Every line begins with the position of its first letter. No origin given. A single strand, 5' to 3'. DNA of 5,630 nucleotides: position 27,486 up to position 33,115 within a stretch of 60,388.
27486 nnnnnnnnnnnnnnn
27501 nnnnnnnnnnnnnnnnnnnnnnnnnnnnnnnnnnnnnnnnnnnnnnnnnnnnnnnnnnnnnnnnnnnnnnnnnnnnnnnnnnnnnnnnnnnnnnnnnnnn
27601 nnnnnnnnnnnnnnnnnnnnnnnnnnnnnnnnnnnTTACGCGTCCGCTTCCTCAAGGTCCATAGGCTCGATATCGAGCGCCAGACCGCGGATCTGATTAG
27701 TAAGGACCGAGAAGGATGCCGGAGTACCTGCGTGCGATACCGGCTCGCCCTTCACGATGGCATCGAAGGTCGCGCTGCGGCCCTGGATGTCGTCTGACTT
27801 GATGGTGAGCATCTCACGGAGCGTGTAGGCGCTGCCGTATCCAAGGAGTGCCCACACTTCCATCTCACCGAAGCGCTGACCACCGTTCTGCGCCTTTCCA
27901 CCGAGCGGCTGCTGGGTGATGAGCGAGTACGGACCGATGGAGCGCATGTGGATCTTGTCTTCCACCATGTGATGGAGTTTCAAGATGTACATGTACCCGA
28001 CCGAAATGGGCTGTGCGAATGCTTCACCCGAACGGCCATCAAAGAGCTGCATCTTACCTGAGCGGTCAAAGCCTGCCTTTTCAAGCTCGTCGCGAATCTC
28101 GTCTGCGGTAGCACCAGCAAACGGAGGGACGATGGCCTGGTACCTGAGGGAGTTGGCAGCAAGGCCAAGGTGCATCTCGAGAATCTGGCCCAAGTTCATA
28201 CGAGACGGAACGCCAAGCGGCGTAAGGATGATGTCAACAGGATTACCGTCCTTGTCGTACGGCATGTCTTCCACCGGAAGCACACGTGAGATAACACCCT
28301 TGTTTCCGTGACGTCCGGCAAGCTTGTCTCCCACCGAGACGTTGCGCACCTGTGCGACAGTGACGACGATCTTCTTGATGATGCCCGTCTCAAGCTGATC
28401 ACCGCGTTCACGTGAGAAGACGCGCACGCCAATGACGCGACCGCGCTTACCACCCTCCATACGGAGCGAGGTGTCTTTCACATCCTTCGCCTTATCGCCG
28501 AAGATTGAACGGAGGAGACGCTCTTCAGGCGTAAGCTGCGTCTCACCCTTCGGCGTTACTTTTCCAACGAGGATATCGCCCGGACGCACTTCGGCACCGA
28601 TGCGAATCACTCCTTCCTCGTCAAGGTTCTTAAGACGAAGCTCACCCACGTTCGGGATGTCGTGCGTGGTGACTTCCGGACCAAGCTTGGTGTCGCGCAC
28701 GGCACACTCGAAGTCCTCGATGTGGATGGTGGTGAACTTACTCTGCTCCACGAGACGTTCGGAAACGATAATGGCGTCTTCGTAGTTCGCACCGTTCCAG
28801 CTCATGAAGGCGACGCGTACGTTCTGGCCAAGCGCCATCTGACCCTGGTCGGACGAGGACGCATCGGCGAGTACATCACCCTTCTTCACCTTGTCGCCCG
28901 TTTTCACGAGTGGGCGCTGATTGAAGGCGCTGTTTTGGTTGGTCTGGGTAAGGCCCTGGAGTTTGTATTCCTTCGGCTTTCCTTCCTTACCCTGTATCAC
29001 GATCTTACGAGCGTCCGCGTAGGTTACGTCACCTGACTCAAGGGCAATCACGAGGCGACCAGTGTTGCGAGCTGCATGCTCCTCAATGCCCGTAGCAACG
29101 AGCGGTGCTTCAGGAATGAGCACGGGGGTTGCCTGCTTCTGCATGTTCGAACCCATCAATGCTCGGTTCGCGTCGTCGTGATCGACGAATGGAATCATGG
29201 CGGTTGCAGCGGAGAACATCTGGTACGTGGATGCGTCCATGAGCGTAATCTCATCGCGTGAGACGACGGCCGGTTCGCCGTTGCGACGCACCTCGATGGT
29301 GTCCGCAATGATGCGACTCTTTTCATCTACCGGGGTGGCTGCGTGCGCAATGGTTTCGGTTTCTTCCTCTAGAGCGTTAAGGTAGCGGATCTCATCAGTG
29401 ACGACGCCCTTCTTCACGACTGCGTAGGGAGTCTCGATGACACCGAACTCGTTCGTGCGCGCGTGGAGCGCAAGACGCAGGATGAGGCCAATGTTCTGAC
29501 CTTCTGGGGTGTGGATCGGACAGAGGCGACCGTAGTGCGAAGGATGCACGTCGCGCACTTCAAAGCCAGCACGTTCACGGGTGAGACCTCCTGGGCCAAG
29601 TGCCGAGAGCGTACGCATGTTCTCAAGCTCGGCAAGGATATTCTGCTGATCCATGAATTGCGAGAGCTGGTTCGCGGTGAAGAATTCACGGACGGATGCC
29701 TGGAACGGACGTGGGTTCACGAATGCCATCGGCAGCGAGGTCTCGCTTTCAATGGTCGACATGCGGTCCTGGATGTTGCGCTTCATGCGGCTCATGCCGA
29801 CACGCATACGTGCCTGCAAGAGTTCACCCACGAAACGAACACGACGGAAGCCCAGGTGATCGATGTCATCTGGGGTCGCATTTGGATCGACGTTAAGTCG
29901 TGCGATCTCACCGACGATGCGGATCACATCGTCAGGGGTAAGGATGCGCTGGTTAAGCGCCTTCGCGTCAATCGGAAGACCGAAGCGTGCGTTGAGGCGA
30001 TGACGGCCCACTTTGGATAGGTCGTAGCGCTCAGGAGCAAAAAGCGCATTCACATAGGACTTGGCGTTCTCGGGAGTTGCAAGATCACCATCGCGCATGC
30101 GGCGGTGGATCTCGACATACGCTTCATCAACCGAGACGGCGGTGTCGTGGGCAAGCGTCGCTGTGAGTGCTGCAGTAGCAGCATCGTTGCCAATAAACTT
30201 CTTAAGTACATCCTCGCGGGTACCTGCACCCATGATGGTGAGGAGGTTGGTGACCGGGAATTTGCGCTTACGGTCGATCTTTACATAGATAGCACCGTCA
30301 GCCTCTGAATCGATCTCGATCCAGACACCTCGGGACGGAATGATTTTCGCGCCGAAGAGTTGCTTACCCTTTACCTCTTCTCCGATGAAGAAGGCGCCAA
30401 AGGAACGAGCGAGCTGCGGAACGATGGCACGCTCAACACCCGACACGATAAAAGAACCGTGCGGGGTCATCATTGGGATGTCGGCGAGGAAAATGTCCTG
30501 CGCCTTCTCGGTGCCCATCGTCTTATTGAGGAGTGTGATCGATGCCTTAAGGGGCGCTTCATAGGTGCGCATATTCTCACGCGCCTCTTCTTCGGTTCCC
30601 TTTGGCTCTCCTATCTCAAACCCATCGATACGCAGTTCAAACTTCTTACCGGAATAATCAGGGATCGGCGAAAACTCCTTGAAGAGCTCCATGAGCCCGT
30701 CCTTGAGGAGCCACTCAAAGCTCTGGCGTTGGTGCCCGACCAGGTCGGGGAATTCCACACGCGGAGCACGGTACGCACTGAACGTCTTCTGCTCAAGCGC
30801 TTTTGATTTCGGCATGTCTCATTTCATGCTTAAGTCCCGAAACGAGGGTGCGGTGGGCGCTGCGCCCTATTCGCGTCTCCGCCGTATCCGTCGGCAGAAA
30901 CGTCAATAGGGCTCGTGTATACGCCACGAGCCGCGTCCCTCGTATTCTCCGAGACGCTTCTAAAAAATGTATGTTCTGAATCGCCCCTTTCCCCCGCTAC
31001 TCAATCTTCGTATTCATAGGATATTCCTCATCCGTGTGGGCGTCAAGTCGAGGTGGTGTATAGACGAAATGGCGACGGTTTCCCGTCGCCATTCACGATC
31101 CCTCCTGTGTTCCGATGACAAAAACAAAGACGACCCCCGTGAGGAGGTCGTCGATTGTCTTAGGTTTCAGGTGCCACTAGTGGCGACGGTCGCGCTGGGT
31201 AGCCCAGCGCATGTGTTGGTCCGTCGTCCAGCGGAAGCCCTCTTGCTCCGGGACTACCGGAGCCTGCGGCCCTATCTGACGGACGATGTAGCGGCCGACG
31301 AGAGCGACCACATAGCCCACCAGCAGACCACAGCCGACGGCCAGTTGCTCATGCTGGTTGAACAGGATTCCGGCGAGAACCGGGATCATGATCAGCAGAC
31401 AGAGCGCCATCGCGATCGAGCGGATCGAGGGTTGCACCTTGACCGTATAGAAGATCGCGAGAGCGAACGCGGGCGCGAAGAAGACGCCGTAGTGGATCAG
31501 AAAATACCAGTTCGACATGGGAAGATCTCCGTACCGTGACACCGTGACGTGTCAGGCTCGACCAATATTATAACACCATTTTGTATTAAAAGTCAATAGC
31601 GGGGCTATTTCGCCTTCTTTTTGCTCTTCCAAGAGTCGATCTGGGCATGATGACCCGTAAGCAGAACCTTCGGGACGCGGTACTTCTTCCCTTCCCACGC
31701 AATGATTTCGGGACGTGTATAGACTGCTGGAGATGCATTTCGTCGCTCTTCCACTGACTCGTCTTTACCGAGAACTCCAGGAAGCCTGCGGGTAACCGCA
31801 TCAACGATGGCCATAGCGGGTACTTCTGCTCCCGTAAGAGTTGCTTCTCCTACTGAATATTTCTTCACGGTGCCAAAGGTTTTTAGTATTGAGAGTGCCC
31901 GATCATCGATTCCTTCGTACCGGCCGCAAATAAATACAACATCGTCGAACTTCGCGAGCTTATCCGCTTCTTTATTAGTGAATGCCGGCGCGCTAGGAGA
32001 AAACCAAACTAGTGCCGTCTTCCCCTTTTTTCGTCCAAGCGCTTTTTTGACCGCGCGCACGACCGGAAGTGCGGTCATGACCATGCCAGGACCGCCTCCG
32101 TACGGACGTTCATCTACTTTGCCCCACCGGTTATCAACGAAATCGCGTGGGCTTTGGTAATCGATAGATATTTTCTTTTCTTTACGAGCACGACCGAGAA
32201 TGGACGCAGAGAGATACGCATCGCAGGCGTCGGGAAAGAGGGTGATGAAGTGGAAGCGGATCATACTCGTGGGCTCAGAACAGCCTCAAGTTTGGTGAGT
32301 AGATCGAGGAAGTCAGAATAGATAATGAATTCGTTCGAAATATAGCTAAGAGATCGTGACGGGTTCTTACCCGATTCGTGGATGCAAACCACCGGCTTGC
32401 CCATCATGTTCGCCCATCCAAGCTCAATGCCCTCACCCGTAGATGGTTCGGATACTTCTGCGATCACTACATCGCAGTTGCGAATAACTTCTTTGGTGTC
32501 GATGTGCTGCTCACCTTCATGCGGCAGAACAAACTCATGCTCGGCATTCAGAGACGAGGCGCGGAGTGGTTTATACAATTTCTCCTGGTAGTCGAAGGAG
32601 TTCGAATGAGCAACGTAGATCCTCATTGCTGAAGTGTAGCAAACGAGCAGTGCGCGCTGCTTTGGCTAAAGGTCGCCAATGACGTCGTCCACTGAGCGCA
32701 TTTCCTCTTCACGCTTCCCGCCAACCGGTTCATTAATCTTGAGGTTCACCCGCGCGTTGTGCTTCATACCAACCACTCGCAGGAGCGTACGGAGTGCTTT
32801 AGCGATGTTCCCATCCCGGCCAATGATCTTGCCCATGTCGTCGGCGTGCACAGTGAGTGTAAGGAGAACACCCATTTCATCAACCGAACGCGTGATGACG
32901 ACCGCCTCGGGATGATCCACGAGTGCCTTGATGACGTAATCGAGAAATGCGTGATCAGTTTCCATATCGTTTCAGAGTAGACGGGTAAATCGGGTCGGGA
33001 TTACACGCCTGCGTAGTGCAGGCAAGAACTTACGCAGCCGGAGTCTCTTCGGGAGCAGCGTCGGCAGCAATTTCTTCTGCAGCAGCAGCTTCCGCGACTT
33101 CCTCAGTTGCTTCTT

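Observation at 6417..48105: Core genes look systematically leaderless (TAnnnT 6-7 nt before ATG), orphan genes are SD-led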

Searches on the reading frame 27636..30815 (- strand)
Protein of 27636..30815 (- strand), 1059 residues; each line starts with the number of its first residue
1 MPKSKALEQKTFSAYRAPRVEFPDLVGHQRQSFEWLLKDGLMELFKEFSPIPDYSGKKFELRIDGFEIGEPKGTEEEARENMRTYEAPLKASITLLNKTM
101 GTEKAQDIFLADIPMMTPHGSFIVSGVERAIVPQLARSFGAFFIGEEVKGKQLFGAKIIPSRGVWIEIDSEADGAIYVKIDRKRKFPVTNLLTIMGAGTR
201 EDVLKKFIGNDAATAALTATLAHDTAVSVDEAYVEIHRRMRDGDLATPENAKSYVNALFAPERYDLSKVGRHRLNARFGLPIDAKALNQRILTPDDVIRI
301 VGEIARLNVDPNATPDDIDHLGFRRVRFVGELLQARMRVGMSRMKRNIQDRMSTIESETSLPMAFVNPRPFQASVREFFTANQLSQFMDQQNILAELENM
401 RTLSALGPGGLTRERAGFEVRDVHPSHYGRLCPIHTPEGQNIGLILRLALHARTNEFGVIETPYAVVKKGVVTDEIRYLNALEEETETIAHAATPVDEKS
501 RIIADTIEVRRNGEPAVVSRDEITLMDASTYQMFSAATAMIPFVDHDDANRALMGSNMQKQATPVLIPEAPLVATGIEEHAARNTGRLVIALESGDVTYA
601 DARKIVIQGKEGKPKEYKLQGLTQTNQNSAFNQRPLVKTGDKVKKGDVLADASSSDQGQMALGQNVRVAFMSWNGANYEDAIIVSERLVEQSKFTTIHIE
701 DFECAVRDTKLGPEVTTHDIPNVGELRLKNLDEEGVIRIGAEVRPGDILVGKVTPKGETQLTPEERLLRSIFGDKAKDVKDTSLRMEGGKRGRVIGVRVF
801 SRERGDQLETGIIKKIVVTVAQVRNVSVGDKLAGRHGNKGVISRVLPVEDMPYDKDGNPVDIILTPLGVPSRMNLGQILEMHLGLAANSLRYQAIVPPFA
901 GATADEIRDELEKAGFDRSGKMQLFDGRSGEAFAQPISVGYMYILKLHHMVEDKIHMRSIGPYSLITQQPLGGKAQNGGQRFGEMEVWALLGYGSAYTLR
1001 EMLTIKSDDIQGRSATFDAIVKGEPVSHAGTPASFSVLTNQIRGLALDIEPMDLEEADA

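Call 7: search_protein_families(library=pfam, proteins=[window:27636-30815:-], max_evalue=0.01)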
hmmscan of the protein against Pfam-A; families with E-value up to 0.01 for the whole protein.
window:27636-30815:- (1059 aa): 8 families
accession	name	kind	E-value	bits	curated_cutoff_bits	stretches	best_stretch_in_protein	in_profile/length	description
PF00562.33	RNA_pol_Rpb2_6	-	7.5e-127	423.9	23.4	1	593-976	4-373/373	RNA polymerase Rpb2, domain 6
PF04565.21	RNA_pol_Rpb2_3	-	9.1e-27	93.5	21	1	386-453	1-67/68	RNA polymerase Rpb2, domain 3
PF04560.25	RNA_pol_Rpb2_7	-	1.2e-21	77.4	32.1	1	978-1051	1-84/87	RNA polymerase Rpb2, domain 7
PF10385.14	RNA_pol_Rpb2_45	-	7.8e-19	67.9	28.2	1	464-529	1-66/66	RNA polymerase beta subunit external 1 domain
PF04561.19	RNA_pol_Rpb2_2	-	1.1e-14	55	21.7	1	157-327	23-190/190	RNA polymerase Rpb2, domain 2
PF04563.20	RNA_pol_Rpb2_1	-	9.7e-09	35.5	28.2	1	25-359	2-188/203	RNA polymerase beta subunit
PF01551.29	Peptidase_M23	-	0.0057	17.3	28.7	0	583-658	10-78/96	Peptidase family M23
PF13533.13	Biotin_lipoyl_2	-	0.007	16.6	29.8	0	637-650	16-29/32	Biotin-lipoyl like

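Call 13: find_related_loci(query=window:27636-30815:-, collection=genome_contigs, flank=10000)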
Query window:27636-30815:- (1059 aa) in genome_contigs; peptide patterns used: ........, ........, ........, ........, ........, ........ (x = any residue, [..] = any of these).
600 stretches matched a pattern (row limit reached: there are more); 597 encode a relative of the query (tblastn E <= 1e-3); the best 80 are kept; 80 distinct loci.
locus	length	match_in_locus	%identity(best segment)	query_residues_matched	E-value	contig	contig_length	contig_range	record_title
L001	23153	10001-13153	88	3-1053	0e+0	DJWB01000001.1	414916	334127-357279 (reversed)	MAG TPA_asm: Patescibacteria group bacterium UBA6241 UBA6241_contig_4350, whole genome shotgun sequence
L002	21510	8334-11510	88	1-1059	0e+0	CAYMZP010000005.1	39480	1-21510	MAG TPA_asm: uncultured Candidatus Saccharibacteria bacterium isolate SRP329715_co2_49 genome assembly, contig: NODE_211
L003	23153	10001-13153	88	1-1052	0e+0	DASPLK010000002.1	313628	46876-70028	MAG TPA_asm: Candidatus Paceibacterota bacterium isolate SMAG_U12061 k141_105660, whole genome shotgun sequence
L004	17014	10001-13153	88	3-1053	0e+0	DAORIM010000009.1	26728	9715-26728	MAG TPA_asm: Candidatus Paceibacterota bacterium isolate AMR_MDS_5577 NODE_283_length_26728_cov_6.176133, whole genome s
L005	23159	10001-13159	87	1-1053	0e+0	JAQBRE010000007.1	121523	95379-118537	MAG: Parcubacteria group bacterium isolate RYN_391 scaffold_1488345, whole genome shotgun sequence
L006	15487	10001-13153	87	3-1053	0e+0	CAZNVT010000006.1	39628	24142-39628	MAG TPA_asm: uncultured Candidatus Saccharibacteria bacterium isolate SRP285395_co1_552 genome assembly, contig: NODE_13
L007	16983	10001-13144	84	7-1054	0e+0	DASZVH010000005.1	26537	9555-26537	MAG TPA_asm: Candidatus Paceibacterota bacterium isolate SMAG_U6126 k141_365313, whole genome shotgun sequence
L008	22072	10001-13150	82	5-1054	0e+0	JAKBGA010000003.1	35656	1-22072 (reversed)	MAG: bacterium isolate DBS1-1.bin14 NODE_1818_length_35656_cov_11.565904, whole genome shotgun sequence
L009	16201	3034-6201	82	5-1059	0e+0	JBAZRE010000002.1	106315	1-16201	MAG: Candidatus Paceibacterota bacterium isolate SO_2017_GW1_140 NODE_1274_length_106315_cov_1.409698_OW334_2017, whole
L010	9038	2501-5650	82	5-1054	0e+0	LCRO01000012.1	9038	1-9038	MAG: Candidatus Adlerbacteria bacterium GW2011_GWA1_54_10 UY83_C0012, whole genome shotgun sequence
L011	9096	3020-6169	81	5-1054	0e+0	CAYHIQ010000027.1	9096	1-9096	MAG TPA_asm: uncultured Candidatus Saccharibacteria bacterium isolate ERP119705_co13_441 genome assembly, contig: NODE_9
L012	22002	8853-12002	80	5-1054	0e+0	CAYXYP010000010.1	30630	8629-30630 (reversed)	MAG TPA_asm: uncultured Candidatus Saccharibacteria bacterium isolate binchicken_co248_28 genome assembly, contig: NODE_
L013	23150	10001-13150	82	5-1054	0e+0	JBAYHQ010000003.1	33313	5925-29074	MAG: Candidatus Paceibacterota bacterium isolate SO_2016_GW1_153 scaffold02394_OW334_2016, whole genome shotgun sequence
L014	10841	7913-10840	88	1-976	0e+0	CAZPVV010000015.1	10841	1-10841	MAG TPA_asm: uncultured Candidatus Saccharibacteria bacterium isolate SRP192515_co2_7 genome assembly, contig: NODE_5159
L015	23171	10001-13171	88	3-1059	0e+0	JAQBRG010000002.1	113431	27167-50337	MAG: Parcubacteria group bacterium isolate RYN_393 scaffold_2404992, whole genome shotgun sequence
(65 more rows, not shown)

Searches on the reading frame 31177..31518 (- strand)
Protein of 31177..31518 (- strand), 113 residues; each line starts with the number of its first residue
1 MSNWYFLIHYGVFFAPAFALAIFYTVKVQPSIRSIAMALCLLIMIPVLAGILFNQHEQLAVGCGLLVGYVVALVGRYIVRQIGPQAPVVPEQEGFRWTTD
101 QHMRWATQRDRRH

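Call 43: search_protein_families(library=pfam, proteins=[window:31177-31518:-], max_evalue=0.1)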
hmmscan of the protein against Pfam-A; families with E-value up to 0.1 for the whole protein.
window:31177-31518:- (113 aa): 5 families
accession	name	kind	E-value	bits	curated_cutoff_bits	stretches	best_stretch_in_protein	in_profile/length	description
PF14087.12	DUF4267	-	0.0032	17.9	27.8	1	31-99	42-99/110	Domain of unknown function (DUF4267)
PF13593.11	SBF_like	-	0.022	14.5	25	1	10-55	134-179/313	SBF-like CPA transporter family (DUF4137)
PF13491.11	FtsK_4TM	-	0.024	14.8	23.1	1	10-81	64-140/171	4TM region of DNA translocase FtsK/SpoIIIE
PF01569.27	PAP2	-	0.028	14.6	27.2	1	9-80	55-126/130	PAP2 superfamily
PF14362.11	DUF4407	-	0.099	12.3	31.3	1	53-84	40-71/297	Domain of unknown function (DUF4407)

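Call 63: search_protein_families(library=phrogs, proteins=[window:31177-31518:-], max_evalue=0.01)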
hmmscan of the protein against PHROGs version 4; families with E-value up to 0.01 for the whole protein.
window:31177-31518:- (113 aa): 0 families

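Call 64: find_homologous_proteins(query=window:31177-31518:-, max_evalue=0.001)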
Query window:31177-31518:- (113 aa): 1 proteins with E <= 0.001 among 24 candidates.
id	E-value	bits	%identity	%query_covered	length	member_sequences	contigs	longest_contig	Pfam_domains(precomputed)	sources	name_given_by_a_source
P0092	9.7e-71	253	100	100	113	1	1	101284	-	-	-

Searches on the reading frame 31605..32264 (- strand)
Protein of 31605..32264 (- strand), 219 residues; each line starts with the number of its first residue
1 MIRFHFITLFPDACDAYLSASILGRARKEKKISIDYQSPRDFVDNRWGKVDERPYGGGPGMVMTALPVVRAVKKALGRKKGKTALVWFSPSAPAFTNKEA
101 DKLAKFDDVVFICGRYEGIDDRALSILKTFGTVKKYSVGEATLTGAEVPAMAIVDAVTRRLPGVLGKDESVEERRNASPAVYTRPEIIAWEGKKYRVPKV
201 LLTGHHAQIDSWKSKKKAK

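Call 7: search_protein_families(library=pfam, proteins=[window:31605-32264:-], max_evalue=0.01)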
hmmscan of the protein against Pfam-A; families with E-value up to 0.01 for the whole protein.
window:31605-32264:- (219 aa): 1 family
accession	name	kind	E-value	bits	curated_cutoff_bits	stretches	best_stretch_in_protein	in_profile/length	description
PF01746.26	tRNA_m1G_MT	-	3.6e-33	115.4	27.3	1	24-218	2-187/195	tRNA (Guanine-1)-methyltransferase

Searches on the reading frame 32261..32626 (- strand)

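Call 7: search_protein_families(library=pfam, proteins=[window:32261-32626:-], max_evalue=0.01)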
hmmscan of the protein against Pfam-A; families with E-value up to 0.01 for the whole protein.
window:32261-32626:- (121 aa): 1 family
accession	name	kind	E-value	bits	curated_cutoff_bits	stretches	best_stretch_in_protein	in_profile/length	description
PF05014.21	Nuc_deoxyrib_tr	-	2.7e-07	31.2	28.8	1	40-86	50-100/117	Nucleoside 2-deoxyribosyltransferase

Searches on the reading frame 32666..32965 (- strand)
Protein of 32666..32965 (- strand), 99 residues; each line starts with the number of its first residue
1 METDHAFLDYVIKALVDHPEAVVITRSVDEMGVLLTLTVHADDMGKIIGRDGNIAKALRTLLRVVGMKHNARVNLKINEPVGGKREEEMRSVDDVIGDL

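Call 7: search_protein_families(library=pfam, proteins=[window:32666-32965:-], max_evalue=0.01)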
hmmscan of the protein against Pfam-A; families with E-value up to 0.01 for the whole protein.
window:32666-32965:- (99 aa): 1 family
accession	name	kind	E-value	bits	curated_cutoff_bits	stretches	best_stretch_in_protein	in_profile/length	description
PF13083.13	KH_KhpA-B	-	2.8e-20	72.4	32.1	1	6-77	2-73/73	KhpA/KhpB, KH domain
